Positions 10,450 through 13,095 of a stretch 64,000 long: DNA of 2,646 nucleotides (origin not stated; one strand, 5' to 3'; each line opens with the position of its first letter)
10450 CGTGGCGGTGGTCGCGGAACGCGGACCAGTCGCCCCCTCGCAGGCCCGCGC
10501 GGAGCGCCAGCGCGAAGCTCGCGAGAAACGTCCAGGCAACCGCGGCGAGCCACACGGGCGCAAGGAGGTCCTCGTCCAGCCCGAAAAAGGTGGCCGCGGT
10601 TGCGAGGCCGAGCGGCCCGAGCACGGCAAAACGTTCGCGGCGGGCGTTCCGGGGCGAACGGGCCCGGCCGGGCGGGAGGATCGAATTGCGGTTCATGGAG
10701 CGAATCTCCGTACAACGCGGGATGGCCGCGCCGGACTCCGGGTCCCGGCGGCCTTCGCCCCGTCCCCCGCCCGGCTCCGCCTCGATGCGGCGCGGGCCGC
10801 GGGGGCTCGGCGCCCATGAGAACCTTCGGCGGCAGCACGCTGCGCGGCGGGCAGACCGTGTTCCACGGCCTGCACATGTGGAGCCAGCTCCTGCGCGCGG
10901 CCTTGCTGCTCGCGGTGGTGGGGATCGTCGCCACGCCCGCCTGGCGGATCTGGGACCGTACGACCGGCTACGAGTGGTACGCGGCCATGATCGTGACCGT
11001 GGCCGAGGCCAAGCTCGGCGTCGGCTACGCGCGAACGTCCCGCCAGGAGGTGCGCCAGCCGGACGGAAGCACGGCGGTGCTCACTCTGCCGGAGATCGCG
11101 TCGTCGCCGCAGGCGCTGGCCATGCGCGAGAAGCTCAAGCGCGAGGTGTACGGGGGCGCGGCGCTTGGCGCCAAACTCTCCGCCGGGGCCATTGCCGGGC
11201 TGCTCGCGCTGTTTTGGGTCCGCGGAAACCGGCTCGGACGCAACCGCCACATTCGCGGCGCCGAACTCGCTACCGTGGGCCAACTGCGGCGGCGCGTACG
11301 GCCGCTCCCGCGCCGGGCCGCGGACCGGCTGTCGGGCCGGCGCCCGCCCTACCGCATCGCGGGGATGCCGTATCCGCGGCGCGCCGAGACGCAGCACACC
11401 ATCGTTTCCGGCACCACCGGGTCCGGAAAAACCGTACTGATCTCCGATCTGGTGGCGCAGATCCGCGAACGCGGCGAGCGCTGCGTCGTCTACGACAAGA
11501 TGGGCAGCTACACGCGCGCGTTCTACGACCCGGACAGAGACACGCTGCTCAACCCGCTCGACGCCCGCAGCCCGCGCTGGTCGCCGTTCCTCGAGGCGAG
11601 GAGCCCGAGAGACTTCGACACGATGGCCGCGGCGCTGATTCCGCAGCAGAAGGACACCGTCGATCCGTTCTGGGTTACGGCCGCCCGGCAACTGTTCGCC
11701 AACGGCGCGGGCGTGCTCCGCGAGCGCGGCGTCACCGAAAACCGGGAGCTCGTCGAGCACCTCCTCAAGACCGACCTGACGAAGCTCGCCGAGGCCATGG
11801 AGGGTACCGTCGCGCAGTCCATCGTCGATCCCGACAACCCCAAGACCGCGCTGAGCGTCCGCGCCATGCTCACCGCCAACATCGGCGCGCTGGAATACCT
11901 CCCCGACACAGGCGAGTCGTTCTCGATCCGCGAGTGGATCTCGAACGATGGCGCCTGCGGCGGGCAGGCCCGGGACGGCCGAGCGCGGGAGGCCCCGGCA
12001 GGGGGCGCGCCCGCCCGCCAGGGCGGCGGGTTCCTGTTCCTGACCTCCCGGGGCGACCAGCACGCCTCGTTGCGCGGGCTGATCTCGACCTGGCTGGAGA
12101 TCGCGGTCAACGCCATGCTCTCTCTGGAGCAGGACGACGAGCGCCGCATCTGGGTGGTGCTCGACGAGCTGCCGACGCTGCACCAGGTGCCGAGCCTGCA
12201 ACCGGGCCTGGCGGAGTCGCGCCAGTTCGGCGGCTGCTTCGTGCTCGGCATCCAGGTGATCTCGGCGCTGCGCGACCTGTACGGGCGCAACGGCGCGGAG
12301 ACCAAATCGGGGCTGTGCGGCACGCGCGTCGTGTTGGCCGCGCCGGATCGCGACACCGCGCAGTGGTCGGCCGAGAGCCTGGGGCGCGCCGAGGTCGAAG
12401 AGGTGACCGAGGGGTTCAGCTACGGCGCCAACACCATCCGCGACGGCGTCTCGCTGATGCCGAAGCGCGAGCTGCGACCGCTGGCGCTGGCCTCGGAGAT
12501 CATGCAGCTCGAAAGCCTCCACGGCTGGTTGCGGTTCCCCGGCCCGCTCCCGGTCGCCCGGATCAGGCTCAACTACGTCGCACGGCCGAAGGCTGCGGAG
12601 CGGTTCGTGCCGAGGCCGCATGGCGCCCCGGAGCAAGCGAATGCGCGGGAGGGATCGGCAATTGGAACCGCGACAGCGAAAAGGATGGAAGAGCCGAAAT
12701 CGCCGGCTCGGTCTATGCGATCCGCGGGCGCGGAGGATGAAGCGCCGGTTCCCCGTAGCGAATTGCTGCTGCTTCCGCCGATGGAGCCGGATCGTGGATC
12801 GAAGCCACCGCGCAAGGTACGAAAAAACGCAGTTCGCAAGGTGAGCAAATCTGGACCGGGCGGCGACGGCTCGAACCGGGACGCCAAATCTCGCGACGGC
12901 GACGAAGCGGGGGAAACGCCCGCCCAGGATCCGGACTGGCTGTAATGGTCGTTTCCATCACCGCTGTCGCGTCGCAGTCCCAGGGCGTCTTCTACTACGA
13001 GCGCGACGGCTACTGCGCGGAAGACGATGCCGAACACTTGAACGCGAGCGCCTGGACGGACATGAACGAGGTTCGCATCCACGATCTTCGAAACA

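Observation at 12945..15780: Recombination scar between traD and traI: relaxase-head/integrase-tail chimera, vapBC, and a second traD lacking its ATPase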

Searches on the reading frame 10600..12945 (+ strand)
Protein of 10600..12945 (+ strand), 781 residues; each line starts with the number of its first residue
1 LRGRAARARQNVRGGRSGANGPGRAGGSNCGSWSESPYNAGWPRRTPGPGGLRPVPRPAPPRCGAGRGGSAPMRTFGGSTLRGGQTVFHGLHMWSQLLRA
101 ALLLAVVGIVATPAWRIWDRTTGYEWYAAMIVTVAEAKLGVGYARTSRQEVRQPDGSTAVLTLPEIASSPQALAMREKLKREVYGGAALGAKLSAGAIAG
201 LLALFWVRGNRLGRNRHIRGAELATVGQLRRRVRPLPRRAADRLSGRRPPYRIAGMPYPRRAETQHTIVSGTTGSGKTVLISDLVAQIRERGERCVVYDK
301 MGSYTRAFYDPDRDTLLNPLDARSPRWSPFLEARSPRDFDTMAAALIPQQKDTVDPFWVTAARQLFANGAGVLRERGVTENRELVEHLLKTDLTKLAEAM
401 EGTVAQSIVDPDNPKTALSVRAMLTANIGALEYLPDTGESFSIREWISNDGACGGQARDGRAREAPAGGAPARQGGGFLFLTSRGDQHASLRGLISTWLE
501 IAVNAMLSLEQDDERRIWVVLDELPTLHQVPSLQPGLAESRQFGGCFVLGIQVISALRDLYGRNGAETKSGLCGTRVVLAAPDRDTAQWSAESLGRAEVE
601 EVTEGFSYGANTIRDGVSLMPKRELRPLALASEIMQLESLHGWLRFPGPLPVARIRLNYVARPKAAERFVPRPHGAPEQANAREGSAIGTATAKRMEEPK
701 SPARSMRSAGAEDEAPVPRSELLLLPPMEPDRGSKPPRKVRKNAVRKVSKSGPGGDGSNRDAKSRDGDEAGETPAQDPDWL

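Call 6: search_protein_families(library=pfam, proteins=[window:10600-12945:+], max_evalue=0.01)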
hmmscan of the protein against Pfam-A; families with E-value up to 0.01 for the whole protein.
window:10600-12945:+ (781 aa): 11 families
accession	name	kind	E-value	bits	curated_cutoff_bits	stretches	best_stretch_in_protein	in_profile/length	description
PF10412.15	TrwB_AAD_bind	-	6.2e-138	460.3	20.5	1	251-657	2-386/387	Type IV secretion-system coupling protein DNA-binding domain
PF12696.13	TraG-D_C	-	2.8e-17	63.2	22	1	518-638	3-125/126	TraM recognition site of TraD and TraG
PF02534.20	T4SS-DNA_transf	-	5.3e-13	49.1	20.1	1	509-639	294-425/468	Type IV secretory system Conjugative DNA transfer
PF13191.12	AAA_16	-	7.1e-05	23.8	32.6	1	261-345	21-104/167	AAA ATPase domain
PF20720.3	nSTAND3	-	0.0033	17.6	27.2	1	263-312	16-64/155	Novel STAND NTPase 3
PF00437.27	T2SSE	-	0.0041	16.3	24.9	1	267-293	145-171/370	Type II/IV secretion system protein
PF24883.2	NPHP3_N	-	0.0045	17.6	24.8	0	264-298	22-56/164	Nephrocystin 3, N-terminal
PF01935.23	DUF87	-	0.0045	17.5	23.2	1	264-308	23-68/220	Helicase HerA, central domain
PF13401.12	AAA_22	-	0.0072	17.1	27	0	263-304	4-45/130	AAA domain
PF01656.29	CbiA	-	0.0076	16.6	25.4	0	267-303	2-37/125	CobQ/CobB/MinD/ParA nucleotide binding domain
PF19044.6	P-loop_TraG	-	0.0081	15.3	25.8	0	241-305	5-70/413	TraG P-loop domain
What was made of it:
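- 10816..12945 (+): traD: full F-type coupling protein (709 aa) with TMD, NBD/AAD and a disordered tail ending ...QDPDWL. It belongs to the T4SS-bearing element. Pfam TrwB_AAD_bind E 6e-138 and TraG-D_C (call 6).
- On F-type TraD, tested on 10816-12945: TrwB_AAD_bind 460 bits over model positions 2-386 of 387 (call 6).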

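Call 28: find_homologous_proteins(query=window:10816-12942:+, max_evalue=1e-30)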
Query window:10816-12942:+ (709 aa): 1324 proteins with E <= 1e-30 among 8000 candidates; the best 120 are listed.
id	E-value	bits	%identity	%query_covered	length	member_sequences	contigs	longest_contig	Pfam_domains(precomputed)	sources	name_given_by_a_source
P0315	0.0e+0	1465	93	100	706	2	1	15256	PF10412.16,PF02534.21,PF12696.14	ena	-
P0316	0.0e+0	1454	92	100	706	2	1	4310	PF10412.16,PF02534.21,PF12696.14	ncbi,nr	ncbi:MAG: type IV secretion system DNA-binding domain-containing protein [Gammaproteobacteria bacter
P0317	0.0e+0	1433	91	100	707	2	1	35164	PF10412.16,PF02534.21,PF12696.14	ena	-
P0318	0.0e+0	1362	88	100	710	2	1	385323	PF10412.16,PF02534.21,PF12696.14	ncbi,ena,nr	ncbi:MAG: type IV secretion system DNA-binding domain-containing protein [Gammaproteobacteria bacter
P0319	0.0e+0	1352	88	98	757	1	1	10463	PF10412.16,PF02534.21,PF12696.14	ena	-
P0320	0.0e+0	1313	85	100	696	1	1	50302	PF10412.16,PF02534.21,PF12696.14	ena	-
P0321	0.0e+0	1312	85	98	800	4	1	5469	PF10412.16,PF02534.21,PF12696.14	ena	-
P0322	0.0e+0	1269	84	99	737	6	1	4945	PF10412.16,PF02534.21,PF12696.14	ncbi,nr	ncbi:MAG: type IV secretion system DNA-binding domain-containing protein [Rhodospirillaceae bacteriu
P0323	0.0e+0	1247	82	98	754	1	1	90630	PF10412.16,PF02534.21,PF12696.14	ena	-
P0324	0.0e+0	1236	82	99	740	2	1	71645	PF10412.16,PF02534.21,PF12696.14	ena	-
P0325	0.0e+0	1235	82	98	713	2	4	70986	PF10412.16,PF02534.21,PF12696.14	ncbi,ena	-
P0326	0.0e+0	1231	82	98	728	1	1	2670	PF10412.16,PF02534.21,PF12696.14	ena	-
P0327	0.0e+0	1225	81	99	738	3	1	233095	PF10412.16,PF02534.21,PF12696.14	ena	-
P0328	0.0e+0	1224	80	99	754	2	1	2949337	PF10412.16,PF02534.21,PF12696.14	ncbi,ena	-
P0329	0.0e+0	1221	82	98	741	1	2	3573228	PF10412.16,PF02534.21,PF12696.14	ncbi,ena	-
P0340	0.0e+0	1102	74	100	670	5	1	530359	PF10412.16,PF02534.21,PF12696.14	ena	-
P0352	0.0e+0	1073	72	98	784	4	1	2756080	PF10412.16,PF02534.21,PF12696.14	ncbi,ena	-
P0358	0.0e+0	1034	71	99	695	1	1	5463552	PF10412.16,PF02534.21,PF12696.14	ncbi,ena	-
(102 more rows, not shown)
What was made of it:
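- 10816..12945 (+): There are 1324 homologues (call 28).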

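Call 29: find_encoding_contigs(protein=P0318, flank=10000, max_places=1)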
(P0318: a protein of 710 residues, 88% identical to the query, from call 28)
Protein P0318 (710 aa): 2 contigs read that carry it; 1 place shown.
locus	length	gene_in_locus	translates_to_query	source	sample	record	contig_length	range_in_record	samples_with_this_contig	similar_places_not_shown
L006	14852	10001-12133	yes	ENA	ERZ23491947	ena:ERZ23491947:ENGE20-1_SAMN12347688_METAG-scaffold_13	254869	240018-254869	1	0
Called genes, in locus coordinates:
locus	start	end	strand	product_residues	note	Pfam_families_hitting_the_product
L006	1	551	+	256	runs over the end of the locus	-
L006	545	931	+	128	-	PF00436:SSB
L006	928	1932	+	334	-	PF06834:TraU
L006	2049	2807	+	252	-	PF09673:TrbC_Ftype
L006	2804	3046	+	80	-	-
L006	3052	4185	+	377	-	PF06986:F_T4SS_TraN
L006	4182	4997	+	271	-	PF13728:TraF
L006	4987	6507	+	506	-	PF06122:TraH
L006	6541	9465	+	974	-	PF07916:TraG_N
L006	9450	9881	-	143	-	-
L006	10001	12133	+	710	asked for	PF10412:TrwB_AAD_bind, PF02534:T4SS-DNA_transf, PF12696:TraG-D_C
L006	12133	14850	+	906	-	?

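Call 30: find_encoding_contigs(protein=P0328, flank=10000, max_places=1)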
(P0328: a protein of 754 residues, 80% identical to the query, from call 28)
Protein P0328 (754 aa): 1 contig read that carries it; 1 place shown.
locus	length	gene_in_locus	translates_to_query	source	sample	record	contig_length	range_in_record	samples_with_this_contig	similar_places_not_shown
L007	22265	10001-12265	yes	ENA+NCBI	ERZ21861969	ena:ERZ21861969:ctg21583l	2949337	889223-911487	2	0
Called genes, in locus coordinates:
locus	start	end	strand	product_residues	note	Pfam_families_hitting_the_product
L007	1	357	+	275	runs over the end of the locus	PF12477:TraW_N (weak)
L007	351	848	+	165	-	PF00436:SSB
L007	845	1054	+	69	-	-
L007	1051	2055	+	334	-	PF06834:TraU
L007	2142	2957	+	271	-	PF09673:TrbC_Ftype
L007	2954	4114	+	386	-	PF06986:F_T4SS_TraN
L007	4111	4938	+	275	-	PF13728:TraF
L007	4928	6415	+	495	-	PF06122:TraH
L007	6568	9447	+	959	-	PF07916:TraG_N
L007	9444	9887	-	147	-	-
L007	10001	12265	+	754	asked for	PF10412:TrwB_AAD_bind, PF02534:T4SS-DNA_transf, PF12696:TraG-D_C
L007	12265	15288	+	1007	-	PF08751:TrwC, PF13086:AAA_11 (faint), PF13604:AAA_30, PF01443:Viral_helicase1 (faint), PF13245:AAA_19, PF13538:UvrD_C_2 (weak)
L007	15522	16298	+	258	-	PF17194:AbiEi_3_N, PF11459:AbiEi_3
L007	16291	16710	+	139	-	PF08843:AbiEii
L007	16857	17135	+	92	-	PF05015:HigB-like_toxin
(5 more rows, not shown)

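Call 31: find_encoding_contigs(protein=P0340, flank=10000, max_places=1)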
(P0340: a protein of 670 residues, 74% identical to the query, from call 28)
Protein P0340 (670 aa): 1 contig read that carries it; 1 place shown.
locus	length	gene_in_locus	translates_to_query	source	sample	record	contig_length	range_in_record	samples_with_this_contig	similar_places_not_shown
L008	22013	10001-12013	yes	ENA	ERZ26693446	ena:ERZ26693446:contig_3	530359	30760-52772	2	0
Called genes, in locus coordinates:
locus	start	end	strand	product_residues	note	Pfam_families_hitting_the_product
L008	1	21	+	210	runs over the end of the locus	PF10502:Peptidase_S26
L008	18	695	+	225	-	-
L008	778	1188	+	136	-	PF00436:SSB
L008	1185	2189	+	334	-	PF06834:TraU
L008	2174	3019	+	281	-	PF09673:TrbC_Ftype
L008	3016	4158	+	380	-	PF06986:F_T4SS_TraN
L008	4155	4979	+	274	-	PF13728:TraF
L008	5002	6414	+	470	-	PF06122:TraH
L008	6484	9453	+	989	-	-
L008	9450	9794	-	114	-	-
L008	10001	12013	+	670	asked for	PF10412:TrwB_AAD_bind, PF02534:T4SS-DNA_transf, PF12696:TraG-D_C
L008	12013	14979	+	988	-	PF08751:TrwC, PF13086:AAA_11 (faint), PF13245:AAA_19, PF13604:AAA_30, PF01443:Viral_helicase1 (faint), PF22232:TraI_hel_assoc_N (faint), PF13538:UvrD_C_2 (weak)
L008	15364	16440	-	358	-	-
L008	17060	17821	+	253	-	PF13182:DUF4007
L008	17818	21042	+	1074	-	-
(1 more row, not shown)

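Call 37: find_encoding_contigs(protein=P0358, flank=10000, max_places=3)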
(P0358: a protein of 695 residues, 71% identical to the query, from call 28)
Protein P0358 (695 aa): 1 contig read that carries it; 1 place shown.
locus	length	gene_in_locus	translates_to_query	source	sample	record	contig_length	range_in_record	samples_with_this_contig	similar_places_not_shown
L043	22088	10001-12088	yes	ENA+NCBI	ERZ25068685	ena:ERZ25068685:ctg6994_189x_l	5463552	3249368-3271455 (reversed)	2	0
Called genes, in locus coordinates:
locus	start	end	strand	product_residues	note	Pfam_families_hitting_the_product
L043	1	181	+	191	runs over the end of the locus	PF10502:Peptidase_S26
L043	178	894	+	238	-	-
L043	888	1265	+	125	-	PF00436:SSB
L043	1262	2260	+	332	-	PF06834:TraU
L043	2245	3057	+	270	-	PF09673:TrbC_Ftype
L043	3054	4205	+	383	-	PF06986:F_T4SS_TraN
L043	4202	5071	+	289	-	PF13728:TraF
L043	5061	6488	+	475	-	PF06122:TraH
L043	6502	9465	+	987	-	PF07916:TraG_N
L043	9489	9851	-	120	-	-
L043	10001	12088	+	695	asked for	PF10412:TrwB_AAD_bind, PF02534:T4SS-DNA_transf, PF12696:TraG-D_C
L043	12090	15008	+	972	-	PF08751:TrwC, PF13245:AAA_19, PF13604:AAA_30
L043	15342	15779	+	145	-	-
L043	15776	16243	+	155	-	-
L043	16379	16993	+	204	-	-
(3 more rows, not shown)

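Call 38: find_encoding_contigs(protein=P0352, flank=10000, max_places=3)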
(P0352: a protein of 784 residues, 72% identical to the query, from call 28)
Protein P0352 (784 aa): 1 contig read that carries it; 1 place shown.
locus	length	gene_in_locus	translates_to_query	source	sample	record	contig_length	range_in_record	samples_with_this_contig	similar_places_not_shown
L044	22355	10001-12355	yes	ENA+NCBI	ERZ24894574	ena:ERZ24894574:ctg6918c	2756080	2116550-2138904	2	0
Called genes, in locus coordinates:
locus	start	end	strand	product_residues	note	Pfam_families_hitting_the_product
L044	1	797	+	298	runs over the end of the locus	-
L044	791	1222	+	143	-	PF00436:SSB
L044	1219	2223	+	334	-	PF06834:TraU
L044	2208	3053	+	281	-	PF09673:TrbC_Ftype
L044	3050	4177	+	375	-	PF06986:F_T4SS_TraN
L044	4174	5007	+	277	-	PF13728:TraF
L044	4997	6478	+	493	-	PF06122:TraH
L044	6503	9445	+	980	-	PF07916:TraG_N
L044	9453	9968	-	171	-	-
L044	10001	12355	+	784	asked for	PF10412:TrwB_AAD_bind, PF02534:T4SS-DNA_transf, PF12696:TraG-D_C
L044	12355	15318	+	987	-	PF08751:TrwC, PF13086:AAA_11 (faint), PF13245:AAA_19, PF13604:AAA_30, PF01443:Viral_helicase1 (faint), PF13538:UvrD_C_2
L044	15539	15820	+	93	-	-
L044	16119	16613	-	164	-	PF10097:DUF2335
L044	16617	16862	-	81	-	-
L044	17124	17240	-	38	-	-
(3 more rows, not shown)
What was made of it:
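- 10816..12945 (+): In relatives it is followed directly by traI (calls 29-31, 37, 38).
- The canonical traD-traI adjacency is seen in 5 of 5 relatives examined (calls 29-31, 37, 38). Islands and canonical T4SS-traD-traI elements co-reside in the same genomes (calls 37, 38).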

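Call 58: search_protein_families(library=ncbifam, proteins=[window:10816-12942:+], max_evalue=0.01)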
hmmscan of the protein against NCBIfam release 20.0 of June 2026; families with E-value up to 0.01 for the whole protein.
window:10816-12942:+ (709 aa): 17 families
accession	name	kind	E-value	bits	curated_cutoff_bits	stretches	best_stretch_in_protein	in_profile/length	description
TIGR02759.1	TraD_Ftype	equivalog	5.9e-146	487.5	521.35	2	9-379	2-366/566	type IV conjugative transfer system coupling protein TraD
NF010254.0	PRK13700.1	subfamily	1.3e-91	308.3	1221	1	167-680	158-656/735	F-type conjugal transfer protein TraD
NF045973.1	conju_CD1115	equivalog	7.3e-16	58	250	2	438-567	286-415/442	VirD4-like conjugal transfer protein, CD1115 family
TIGR03743.1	SXT_TraD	subfamily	1.7e-08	33.4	366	1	190-227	173-210/636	conjugative transfer system coupling protein TraD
TIGR00929.1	VirB4_CagE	subfamily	1.1e-07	30.5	643.1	1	193-233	438-482/792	VirB4 family type IV secretion/conjugal transfer ATPase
NF010450.0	PRK13876.1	subfamily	6.2e-06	24.7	674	1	440-613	397-569/667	IncP-type conjugal transfer protein TraG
NF041326.1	Bacteroid_MobC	subfamily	2.3e-05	23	900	1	438-524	451-535/655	conjugal transfer protein MobC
NF010424.0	PRK13850.1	equivalog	4e-05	22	681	1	438-523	383-469/670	type IV secretion system ATPase VirD4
NF010394.0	PRK13822.1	subfamily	5.2e-05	22.2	443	1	431-564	465-597/643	conjugal transfer coupling protein TraG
TIGR02767.1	TraG-Ti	equivalog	0.00011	21.1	686.2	1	431-564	453-584/623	Ti-type conjugative transfer system protein TraG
NF006799.0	PRK09302.1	equivalog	0.0004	19.1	408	1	195-226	276-307/515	circadian clock protein KaiC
NF042943.1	HerA_antiphage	equivalog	0.0011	17.6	800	1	192-240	156-205/566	anti-phage-associated helicase HerA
NF041053.1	CobW_rel_Se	equivalog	0.0016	18.1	180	1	197-225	6-34/195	CobW-related selenoprotein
TIGR02746.1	TraC-F-type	equivalog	0.0032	15.4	567.05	1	195-233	433-471/800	type IV secretion system protein TraC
TIGR03819.1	heli_sec_ATPase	hypoth_equivalog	0.0037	16.5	373.15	1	194-225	180-210/340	TadA family conjugal transfer-associated ATPase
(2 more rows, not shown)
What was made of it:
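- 10816..12945 (+): NCBIfam TraD_Ftype scores 487 bits, just under the 521 cut-off (call 58).
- On F-type TraD, tested on 10816-12945: TIGR02759 scores 487.5 bits, slightly under its equivalog cut-off of 521 (call 58).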
